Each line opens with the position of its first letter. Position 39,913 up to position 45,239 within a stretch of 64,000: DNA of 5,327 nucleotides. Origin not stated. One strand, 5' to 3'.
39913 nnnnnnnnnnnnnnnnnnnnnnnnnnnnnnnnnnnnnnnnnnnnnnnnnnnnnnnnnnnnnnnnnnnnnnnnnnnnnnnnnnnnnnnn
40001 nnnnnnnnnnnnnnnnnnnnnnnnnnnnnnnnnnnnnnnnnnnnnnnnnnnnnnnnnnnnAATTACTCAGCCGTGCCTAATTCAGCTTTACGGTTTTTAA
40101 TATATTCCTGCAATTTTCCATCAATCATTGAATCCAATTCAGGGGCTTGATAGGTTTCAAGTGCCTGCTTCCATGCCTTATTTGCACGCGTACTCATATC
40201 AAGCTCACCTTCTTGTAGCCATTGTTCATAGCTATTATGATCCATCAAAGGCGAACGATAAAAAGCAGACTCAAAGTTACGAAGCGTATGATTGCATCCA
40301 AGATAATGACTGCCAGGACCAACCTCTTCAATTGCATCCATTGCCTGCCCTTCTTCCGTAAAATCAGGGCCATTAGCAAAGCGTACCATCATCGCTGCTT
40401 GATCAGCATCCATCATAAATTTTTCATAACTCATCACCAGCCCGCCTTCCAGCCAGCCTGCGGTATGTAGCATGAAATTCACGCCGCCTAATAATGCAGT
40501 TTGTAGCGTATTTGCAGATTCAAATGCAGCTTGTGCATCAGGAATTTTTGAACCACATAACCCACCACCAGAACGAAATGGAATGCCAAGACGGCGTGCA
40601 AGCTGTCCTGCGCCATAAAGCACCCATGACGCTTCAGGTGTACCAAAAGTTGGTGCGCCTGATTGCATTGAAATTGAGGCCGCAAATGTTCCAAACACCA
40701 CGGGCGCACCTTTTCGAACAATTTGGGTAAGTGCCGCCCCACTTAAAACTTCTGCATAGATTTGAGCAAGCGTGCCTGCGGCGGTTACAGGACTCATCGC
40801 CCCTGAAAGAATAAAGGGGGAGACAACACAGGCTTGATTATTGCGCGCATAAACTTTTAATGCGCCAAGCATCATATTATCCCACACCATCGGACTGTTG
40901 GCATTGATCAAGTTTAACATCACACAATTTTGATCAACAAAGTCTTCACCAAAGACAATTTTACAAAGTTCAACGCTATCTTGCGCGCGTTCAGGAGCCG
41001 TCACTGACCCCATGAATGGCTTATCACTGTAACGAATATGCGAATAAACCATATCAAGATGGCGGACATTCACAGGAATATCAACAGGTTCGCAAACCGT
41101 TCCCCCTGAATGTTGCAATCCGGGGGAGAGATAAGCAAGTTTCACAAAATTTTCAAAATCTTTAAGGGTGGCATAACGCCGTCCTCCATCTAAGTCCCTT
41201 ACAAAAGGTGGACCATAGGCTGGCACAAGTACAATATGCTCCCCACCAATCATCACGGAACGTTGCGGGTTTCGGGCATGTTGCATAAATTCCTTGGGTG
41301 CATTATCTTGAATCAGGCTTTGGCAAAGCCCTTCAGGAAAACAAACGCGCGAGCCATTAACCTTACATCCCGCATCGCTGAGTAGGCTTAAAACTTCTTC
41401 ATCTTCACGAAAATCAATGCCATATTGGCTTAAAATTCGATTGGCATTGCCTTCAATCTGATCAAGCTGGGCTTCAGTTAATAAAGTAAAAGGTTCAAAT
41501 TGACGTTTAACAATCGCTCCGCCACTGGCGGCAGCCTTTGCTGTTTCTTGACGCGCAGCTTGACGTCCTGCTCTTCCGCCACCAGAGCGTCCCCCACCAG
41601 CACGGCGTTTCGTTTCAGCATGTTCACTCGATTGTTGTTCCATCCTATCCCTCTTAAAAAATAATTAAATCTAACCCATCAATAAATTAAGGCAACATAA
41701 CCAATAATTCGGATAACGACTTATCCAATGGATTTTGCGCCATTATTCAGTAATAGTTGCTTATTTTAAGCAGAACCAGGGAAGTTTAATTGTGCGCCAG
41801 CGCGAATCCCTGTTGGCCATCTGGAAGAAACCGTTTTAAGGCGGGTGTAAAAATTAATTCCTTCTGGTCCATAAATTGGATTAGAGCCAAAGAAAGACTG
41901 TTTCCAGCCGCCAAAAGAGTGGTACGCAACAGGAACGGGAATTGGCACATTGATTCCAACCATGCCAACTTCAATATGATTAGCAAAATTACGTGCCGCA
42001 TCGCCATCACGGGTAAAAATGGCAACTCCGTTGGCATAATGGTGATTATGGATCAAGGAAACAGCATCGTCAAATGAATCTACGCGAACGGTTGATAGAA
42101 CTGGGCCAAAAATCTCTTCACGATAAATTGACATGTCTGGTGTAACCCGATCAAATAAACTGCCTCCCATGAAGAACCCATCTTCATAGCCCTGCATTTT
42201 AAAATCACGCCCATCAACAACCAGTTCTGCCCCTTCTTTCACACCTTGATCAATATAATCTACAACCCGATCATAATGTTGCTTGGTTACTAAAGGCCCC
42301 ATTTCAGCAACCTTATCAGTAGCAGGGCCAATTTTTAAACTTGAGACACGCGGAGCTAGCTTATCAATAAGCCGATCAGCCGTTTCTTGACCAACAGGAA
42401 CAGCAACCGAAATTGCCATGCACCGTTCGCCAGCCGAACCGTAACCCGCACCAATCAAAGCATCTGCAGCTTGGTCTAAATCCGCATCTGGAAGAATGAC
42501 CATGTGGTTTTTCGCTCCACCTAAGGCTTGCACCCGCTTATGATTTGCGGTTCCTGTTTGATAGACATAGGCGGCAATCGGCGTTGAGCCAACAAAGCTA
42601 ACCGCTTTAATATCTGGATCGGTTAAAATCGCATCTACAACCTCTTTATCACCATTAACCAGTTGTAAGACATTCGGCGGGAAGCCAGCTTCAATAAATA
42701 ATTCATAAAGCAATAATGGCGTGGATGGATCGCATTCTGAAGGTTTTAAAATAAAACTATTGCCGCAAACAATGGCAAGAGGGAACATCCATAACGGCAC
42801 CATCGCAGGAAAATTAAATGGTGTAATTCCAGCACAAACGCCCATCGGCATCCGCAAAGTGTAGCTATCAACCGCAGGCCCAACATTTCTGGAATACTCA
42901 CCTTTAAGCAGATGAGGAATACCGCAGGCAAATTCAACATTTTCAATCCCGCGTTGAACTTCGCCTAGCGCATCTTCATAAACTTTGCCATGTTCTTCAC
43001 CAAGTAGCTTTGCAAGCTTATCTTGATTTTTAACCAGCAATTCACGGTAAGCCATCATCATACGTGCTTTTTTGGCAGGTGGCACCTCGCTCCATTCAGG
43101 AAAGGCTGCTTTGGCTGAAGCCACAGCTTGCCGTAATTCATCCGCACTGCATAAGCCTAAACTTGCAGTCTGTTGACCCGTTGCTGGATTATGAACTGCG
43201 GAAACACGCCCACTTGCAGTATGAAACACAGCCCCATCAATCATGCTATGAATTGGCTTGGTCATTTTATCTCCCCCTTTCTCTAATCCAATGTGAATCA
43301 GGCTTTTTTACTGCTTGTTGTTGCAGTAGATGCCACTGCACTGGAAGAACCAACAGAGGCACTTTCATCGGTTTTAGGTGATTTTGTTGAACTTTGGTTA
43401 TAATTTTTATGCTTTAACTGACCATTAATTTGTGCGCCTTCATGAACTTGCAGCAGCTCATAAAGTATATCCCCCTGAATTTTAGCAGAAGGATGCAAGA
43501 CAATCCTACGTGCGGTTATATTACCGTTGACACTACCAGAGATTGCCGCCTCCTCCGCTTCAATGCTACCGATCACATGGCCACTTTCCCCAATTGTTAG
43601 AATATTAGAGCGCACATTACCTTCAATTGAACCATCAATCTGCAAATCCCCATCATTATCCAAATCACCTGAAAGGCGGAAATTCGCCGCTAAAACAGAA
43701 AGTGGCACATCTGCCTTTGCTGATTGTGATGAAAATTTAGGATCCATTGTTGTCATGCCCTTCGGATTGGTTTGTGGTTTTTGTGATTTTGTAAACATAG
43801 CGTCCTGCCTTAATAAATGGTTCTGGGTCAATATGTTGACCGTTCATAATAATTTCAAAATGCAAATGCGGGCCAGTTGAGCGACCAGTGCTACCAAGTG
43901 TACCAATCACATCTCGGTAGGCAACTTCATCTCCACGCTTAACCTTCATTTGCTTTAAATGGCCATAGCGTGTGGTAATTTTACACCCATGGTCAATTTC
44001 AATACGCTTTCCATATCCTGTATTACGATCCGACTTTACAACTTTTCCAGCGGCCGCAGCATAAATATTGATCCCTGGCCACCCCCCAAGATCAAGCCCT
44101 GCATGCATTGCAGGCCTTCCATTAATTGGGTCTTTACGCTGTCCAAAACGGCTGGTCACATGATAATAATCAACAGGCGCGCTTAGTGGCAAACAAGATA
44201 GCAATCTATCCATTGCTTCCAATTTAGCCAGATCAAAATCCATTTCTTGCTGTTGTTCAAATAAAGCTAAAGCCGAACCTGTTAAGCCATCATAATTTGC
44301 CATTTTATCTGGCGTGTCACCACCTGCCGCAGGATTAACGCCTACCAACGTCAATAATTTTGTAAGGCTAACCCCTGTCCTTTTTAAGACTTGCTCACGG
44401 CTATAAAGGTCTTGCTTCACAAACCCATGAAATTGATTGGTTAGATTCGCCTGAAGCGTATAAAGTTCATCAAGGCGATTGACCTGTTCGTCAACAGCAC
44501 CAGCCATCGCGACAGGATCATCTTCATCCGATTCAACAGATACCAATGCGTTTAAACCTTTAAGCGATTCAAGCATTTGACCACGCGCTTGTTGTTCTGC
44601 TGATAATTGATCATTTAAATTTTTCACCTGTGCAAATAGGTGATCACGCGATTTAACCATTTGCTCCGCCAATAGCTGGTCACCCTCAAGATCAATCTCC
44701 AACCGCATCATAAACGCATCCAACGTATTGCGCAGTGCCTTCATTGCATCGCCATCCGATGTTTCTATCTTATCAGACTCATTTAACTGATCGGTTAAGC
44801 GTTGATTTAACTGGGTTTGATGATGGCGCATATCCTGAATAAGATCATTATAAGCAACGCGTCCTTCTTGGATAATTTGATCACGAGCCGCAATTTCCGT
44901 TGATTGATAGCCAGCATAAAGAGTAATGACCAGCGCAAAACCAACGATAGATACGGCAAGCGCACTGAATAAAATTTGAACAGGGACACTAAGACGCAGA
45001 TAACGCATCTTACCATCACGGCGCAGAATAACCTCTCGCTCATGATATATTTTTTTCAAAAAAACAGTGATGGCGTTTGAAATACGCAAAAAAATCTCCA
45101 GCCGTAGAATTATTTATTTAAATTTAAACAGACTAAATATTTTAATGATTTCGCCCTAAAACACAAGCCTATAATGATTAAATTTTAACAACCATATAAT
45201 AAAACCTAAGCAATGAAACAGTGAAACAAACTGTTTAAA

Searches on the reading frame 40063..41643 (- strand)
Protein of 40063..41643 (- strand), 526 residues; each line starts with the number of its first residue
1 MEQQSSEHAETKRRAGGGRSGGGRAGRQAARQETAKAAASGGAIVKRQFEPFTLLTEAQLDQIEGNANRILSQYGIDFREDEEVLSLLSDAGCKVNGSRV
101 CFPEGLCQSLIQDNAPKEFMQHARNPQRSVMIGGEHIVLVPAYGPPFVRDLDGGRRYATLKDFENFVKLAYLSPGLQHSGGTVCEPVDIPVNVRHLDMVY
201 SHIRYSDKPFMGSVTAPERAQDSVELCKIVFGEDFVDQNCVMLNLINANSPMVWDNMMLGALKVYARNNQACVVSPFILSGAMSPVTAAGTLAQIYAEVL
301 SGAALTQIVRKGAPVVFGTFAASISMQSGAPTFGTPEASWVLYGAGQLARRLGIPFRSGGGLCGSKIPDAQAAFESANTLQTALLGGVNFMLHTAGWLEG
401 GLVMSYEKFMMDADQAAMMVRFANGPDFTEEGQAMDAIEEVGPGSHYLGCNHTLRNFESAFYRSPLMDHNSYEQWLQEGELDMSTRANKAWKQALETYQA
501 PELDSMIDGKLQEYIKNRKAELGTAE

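Call 50: search_protein_families(library=pfam, proteins=[window:40063-41643:-], max_evalue=0.0001)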
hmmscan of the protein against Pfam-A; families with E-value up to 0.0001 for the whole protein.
window:40063-41643:- (526 aa): 1 family
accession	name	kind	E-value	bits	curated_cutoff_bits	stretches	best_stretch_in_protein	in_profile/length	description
PF06253.16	MTTB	-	6.5e-219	727.5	25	1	23-523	4-500/500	Trimethylamine methyltransferase (MTTB)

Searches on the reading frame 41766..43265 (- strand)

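Call 50: search_protein_families(library=pfam, proteins=[window:41766-43265:-], max_evalue=0.0001)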
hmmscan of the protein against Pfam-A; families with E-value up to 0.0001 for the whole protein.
window:41766-43265:- (499 aa): 1 family
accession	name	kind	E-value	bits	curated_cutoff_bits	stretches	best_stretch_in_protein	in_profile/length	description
PF00171.27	Aldedh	-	4.5e-136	454.5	23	1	20-479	7-461/461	Aldehyde dehydrogenase family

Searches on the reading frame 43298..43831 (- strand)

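Call 20: search_protein_families(library=pfam, proteins=[window:43298-43831:-], max_evalue=0.001)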
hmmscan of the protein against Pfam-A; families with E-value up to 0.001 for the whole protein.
window:43298-43831:- (177 aa): 1 family
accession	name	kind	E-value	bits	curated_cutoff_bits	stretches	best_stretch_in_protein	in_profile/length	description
PF04519.19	Bactofilin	-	1.9e-26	92.6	27.9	1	45-139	1-97/98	Polymer-forming cytoskeletal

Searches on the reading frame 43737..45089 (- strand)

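Call 20: search_protein_families(library=pfam, proteins=[window:43737-45089:-], max_evalue=0.001)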
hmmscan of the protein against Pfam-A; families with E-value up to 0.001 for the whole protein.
window:43737-45089:- (450 aa): 1 family
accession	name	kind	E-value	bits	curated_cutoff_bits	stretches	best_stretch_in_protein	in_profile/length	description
PF01551.29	Peptidase_M23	-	1.5e-30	105.7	28.7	1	328-422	2-96/96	Peptidase family M23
